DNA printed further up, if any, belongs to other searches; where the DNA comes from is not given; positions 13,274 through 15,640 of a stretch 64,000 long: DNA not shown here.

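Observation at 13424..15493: Secreted HKD (phospholipase-D family) enzyme fused to a lamin-tail domain and membrane anchor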

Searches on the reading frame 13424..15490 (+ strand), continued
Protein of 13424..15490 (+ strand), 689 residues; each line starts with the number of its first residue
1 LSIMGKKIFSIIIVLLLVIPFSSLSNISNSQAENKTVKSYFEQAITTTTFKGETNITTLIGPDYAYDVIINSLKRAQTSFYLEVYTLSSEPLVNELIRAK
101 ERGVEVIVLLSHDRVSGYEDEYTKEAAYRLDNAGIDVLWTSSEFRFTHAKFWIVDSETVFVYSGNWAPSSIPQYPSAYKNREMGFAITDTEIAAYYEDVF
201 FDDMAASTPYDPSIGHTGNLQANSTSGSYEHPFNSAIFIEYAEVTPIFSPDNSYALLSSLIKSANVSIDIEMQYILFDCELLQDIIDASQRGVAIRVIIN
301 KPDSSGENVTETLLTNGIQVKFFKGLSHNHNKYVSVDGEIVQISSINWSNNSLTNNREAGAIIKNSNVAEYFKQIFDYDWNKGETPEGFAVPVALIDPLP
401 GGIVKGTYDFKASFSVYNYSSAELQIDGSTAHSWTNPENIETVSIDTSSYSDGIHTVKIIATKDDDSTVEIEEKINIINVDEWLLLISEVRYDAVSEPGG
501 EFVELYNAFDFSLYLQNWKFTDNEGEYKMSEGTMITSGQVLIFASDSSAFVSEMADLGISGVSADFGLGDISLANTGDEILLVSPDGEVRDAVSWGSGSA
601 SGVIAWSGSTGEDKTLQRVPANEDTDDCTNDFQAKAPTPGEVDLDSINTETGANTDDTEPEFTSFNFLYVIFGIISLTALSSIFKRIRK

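Call 16: find_encoding_contigs(protein=P0078, flank=8000, max_places=1)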
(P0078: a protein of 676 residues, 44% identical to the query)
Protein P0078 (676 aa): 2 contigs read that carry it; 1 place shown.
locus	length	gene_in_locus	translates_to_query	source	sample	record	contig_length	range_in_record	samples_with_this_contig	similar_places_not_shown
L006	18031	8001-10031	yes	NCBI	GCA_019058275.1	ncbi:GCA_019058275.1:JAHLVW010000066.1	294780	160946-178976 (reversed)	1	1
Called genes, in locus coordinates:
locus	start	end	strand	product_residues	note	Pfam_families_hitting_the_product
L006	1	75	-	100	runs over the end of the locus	-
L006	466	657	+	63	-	-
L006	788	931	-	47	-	PF13248:Zn_ribbon_3 (faint)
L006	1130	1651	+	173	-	-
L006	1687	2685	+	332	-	PF00583:Acetyltransf_1, PF13673:Acetyltransf_10 (weak), PF13508:Acetyltransf_7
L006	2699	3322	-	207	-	-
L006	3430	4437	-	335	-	PF00583:Acetyltransf_1, PF13673:Acetyltransf_10 (weak), PF13508:Acetyltransf_7, PF08445:FR47 (weak)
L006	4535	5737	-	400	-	PF00561:Abhydrolase_1 (faint), PF07819:PGAP1 (faint)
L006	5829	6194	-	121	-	PF04430:DUF498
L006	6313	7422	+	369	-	PF21948:LplA-B_cat, PF03099:BPL_LplA_LipB (weak), PF10437:Lip_prot_lig_C (weak)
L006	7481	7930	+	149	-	-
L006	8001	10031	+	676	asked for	PF13091:PLDc_2, PF00614:PLDc (faint), PF13091:PLDc_2, PF00932:LTD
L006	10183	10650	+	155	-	-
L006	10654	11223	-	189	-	PF02887:PK_C (weak)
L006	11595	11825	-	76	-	PF01986:DUF123 (weak)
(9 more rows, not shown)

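Call 18: find_encoding_contigs(protein=P0111, flank=8000, max_places=1)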
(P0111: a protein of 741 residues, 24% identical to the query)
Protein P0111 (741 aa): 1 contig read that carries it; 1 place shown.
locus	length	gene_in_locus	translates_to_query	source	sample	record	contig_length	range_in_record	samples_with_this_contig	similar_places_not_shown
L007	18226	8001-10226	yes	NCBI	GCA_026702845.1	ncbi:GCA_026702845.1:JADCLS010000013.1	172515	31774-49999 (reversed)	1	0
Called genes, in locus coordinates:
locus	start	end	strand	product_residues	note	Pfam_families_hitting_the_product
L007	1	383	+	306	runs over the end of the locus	PF00781:DAGK_cat, PF19279:YegS_C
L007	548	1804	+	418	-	PF02441:Flavoprotein, PF04127:DFP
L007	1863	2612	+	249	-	PF02985:HEAT (faint), PF13646:HEAT_2, PF03130:HEAT_PBS (faint), PF13646:HEAT_2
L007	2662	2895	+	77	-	-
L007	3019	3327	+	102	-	PF05099:TerB (faint)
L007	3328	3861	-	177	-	PF02224:Cytidylate_kin, PF13189:Cytidylate_kin2, PF13238:AAA_18, PF13671:AAA_33 (weak), PF13207:AAA_17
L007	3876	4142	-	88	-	PF01199:Ribosomal_L34e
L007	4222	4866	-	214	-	PF01956:EMC3_TMCO1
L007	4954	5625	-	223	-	PF08241:Methyltransf_11 (weak)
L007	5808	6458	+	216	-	PF23365:DUF7090 (weak), PF24336:DUF7504 (weak)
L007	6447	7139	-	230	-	PF06745:ATPase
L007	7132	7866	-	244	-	PF01978:TrmB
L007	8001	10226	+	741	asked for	PF13091:PLDc_2, PF00614:PLDc (faint), PF13091:PLDc_2, PF00932:LTD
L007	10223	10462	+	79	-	-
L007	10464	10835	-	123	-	-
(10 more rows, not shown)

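Call 19: find_encoding_contigs(protein=P0063, flank=8000, max_places=1)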
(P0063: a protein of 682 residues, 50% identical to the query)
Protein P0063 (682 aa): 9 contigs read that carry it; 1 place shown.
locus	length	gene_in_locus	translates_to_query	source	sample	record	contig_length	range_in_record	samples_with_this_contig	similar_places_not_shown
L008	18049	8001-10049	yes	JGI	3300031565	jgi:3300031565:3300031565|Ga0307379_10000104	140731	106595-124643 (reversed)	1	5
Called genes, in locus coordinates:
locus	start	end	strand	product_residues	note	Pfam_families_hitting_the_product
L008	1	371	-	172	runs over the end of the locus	-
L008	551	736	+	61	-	-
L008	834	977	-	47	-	PF13248:Zn_ribbon_3 (faint)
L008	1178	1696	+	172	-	-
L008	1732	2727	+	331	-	PF13527:Acetyltransf_9 (weak), PF00583:Acetyltransf_1, PF13673:Acetyltransf_10 (weak), PF13508:Acetyltransf_7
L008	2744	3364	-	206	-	-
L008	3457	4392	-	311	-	PF00583:Acetyltransf_1, PF08445:FR47 (weak), PF13508:Acetyltransf_7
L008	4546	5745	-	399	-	PF24096:DUF7379 (faint), PF07819:PGAP1 (faint)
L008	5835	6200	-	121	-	PF04430:DUF498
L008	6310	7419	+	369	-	PF21948:LplA-B_cat, PF03099:BPL_LplA_LipB (weak), PF10437:Lip_prot_lig_C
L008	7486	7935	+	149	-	-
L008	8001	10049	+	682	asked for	PF11495:TrmB_EBD_N (faint), PF13091:PLDc_2, PF00614:PLDc (faint), PF13091:PLDc_2, PF00932:LTD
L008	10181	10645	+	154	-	-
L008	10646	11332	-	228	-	-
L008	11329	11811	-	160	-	PF01986:DUF123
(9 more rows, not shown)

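Call 23: search_solved_structures(query=A2, max_evalue=0.01)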
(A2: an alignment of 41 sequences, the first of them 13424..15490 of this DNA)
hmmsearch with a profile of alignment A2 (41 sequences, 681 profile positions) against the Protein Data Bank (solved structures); distinct sequences matched with E-value up to 0.01: 23.
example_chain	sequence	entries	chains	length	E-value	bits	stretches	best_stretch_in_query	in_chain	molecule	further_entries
4ggj_A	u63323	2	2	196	7.6e-13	50.9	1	291-384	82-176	Mitochondrial cardiolipin hydrolase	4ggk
7e0m_A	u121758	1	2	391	4e-12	48.5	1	254-385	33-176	Phospholipase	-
1byr_A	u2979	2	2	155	7e-12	47.7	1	250-384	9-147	PROTEIN (ENDONUCLEASE)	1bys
30ie_B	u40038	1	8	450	6.7e-11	44.5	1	255-383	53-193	Virion nicking-joining enzyme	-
9lkx_K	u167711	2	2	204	3e-10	42.3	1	291-384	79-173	Mitochondrial cardiolipin hydrolase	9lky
8q1k_A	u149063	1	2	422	2.5e-08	36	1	282-384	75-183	5'-3' exonuclease PLD3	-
8s86_A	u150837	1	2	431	2.7e-08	35.9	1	282-384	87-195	5'-3' exonuclease PLD3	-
8q1x_A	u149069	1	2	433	2.7e-08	35.8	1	282-384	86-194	5'-3' exonuclease PLD3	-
9vbg_A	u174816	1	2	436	2.8e-08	35.8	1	282-384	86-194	5'-3' exonuclease PLD3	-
8v5t_A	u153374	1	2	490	4.2e-08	35.3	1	282-384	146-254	5'-3' exonuclease PLD3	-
8v05_A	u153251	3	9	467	6.9e-08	34.5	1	282-384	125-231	5'-3' exonuclease PLD3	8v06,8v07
9vbh_A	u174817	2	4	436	1e-05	27.3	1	282-384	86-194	5'-3' exonuclease PLD3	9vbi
9fiz_A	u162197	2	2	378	7.2e-05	24.5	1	250-386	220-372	Envelope phospholipase OPG057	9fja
9fj0_A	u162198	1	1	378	0.00025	22.7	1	250-386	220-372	Envelope phospholipase OPG057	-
9fhk_B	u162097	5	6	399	0.00027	22.7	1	250-386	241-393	Envelope phospholipase OPG057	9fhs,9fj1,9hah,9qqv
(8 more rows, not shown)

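Call 34: predict_structure(alignment_id=A2)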
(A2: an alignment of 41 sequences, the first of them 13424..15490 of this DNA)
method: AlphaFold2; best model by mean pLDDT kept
length: 689 residues; sequences in the alignment: 41
mean_pLDDT: 85.5   pTM: 0.60
mean pLDDT of the five models: 85.5, 85.3, 84.7, 82.8, 82.1
residues with pLDDT >= 90: 393; 70-90: 207; 50-70: 42; < 50: 47
segments of 3 or more residues with pLDDT < 50: 1-5, 20-41, 648-666
pLDDT, mean of each block of 10 residues (from residue 1): 50 64 38 33 81 94 81 95 91 95 97 71 91 95 81 97 86 75 93 97 92 83 71 88 97 96 94 91 92 89 79 85 81 96 94 92 98 93 81 88 95 87 97 92 95 98 93 96 95 72 97 95 88 94 94 93 90 86 92 93 89 91 94 94 68 36 47 81 72
secondary structure, 60 per line:
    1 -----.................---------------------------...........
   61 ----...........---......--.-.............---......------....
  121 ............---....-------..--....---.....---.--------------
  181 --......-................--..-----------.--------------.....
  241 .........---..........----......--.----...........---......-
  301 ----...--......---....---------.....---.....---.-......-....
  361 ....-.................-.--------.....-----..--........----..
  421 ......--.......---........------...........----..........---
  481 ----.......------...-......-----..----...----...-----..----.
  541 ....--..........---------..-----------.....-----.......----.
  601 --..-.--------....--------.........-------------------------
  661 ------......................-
elements in order (helices of 4 or more, strands of 3 or more residues): H6-22 E50-60 H65-75 E79-84 H90-101 E105-110 H117-132 E136-139 E151-154 E158-162 E183-188 H190-205 E236-249 H253-262 E267-272 H280-290 E294-299 H310-315 E319-322 E332-336 E340-344 H350-355 E357-364 H366-382 E393-397 E407-414 E419-426 E429-435 E439-446 E453-463 E468-477 E485-491 E502-507 E519-521 E526-528 E540-544 H547-556 E579-583 E589-595 E615-618 H628-631 E632-635 H667-688

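Call 36: fold_search(model_id=the predicted structure, library=pdb)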
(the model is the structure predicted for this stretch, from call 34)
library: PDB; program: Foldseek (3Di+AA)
matches with E <= 10: 1660; with E <= 0.001: 173
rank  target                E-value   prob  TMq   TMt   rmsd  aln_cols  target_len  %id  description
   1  7e0m_A                3.3e-19  1.00  0.37  0.64  10.1       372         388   19  Crystal structure of phospholipase D (released 2021-12-22)
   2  7e0m_B                1.6e-18  1.00  0.38  0.67  10.2       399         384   18  Crystal structure of phospholipase D (released 2021-12-22)
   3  7js7_A                2.2e-18  1.00  0.38  0.51   9.2       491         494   15  Phospholipase D engineered mutant (TNYR) H442 covalent adduct with 1-inositol phosphate (released 2021-04-28)
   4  7js7_B                2.4e-18  1.00  0.37  0.51   8.5       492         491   14  Phospholipase D engineered mutant (TNYR) H442 covalent adduct with 1-inositol phosphate (released 2021-04-28)
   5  2ze4                  6.1e-18  1.00  0.36  0.49   8.9       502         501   14  Crystal structure of phospholipase D from streptomyces antibioticus (released 2007-12-25)
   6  7js5                  8.1e-18  1.00  0.38  0.51   8.3       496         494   14  Phospholipase D engineered mutant (TNYR) inactive enzyme (H168A) bound to 1-inositol phosphate (released 2021-04-28)
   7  9vbg_A                9.1e-18  1.00  0.38  0.60   8.6       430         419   17  Cryo-EM structure of human PLD3 apo form (released 2025-12-24)
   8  9qqv                  1.0e-17  1.00  0.39  0.73   8.8       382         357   18  Structure of the F13 protein of Vaccinia virus in complex with G243-1720 (released 2025-12-24)
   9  6ohr_E                1.1e-17  1.00  0.35  0.42   8.4       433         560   13  Structure of compound 5 bound human Phospholipase D1 catalytic domain (released 2020-02-19)
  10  6ohr_D                1.4e-17  1.00  0.35  0.42   8.4       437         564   15  Structure of compound 5 bound human Phospholipase D1 catalytic domain (released 2020-02-19)
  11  6u8z                  1.6e-17  1.00  0.35  0.41   9.5       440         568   15  Crystal Structure of Catalytic Domain of Human Phospholipase D1 (released 2020-03-18)
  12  8ctq                  1.6e-17  1.00  0.35  0.48   9.3       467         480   13  Crystal structure of engineered phospholipase D mutant superPLD 2-48 (released 2023-04-26)
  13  8ctp                  1.7e-17  1.00  0.36  0.49   9.9       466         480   14  Crystal structure of engineered phospholipase D mutant superPLD 2-23 (released 2023-04-26)
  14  1v0v                  1.9e-17  1.00  0.37  0.50   8.5       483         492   14  Phospholipase D from Streptomyces sp. strain PMF soaked with the substrate dibutyrylphosphatidylcholine. (released 2004-06-03)
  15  8v07_C                2.1e-17  1.00  0.38  0.63   9.7       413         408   17  Crystal structure of mouse PLD3 co-crystallized with 5'Pi-ssDNA for 30 days (released 2024-03-13)
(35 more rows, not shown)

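Call 70: search_protein_families(library=ncbifam, alignment_id=A2, max_evalue=0.00001)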
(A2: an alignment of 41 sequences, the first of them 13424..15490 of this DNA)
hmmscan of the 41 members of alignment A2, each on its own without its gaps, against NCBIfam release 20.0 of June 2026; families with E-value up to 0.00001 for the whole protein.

A. member 1, window:13424-15490:+ (689 aa): 5 families
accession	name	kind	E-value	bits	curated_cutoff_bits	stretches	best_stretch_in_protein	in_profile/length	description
NF010490.0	PRK13912.1-1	equivalog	1.9e-20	73.6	211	1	256-367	34-143/159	nuclease NucT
NF038319.1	DISARM_DrmC_I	equivalog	1.4e-17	64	133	2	74-198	104-229/236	DISARM system phospholipase D-like protein DrmC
TIGR04265.1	bac_cardiolipin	equivalog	1.1e-16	60.9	290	1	245-382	311-453/483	cardiolipin synthase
NF010492.0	PRK13912.1-3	equivalog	4.5e-10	39.4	297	1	254-377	36-169/178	nuclease NucT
NF008427.0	PRK11263.1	equivalog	1.5e-08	34.2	281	1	52-373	7-333/409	cardiolipin synthase ClsB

B. families by the number of members that match (of 41 scanned): 8 families
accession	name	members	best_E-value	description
NF010490.0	PRK13912.1-1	41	1.9e-20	nuclease NucT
NF038319.1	DISARM_DrmC_I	41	9.3e-20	DISARM system phospholipase D-like protein DrmC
TIGR04265.1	bac_cardiolipin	41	5.2e-18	cardiolipin synthase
NF010492.0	PRK13912.1-3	32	6e-11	nuclease NucT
NF008427.0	PRK11263.1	11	2.6e-09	cardiolipin synthase ClsB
NF010493.0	PRK13912.1-4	4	3.1e-10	nuclease NucT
NF010491.0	PRK13912.1-2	4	4.5e-08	nuclease NucT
NF009107.0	PRK12452.1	4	1.2e-07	cardiolipin synthase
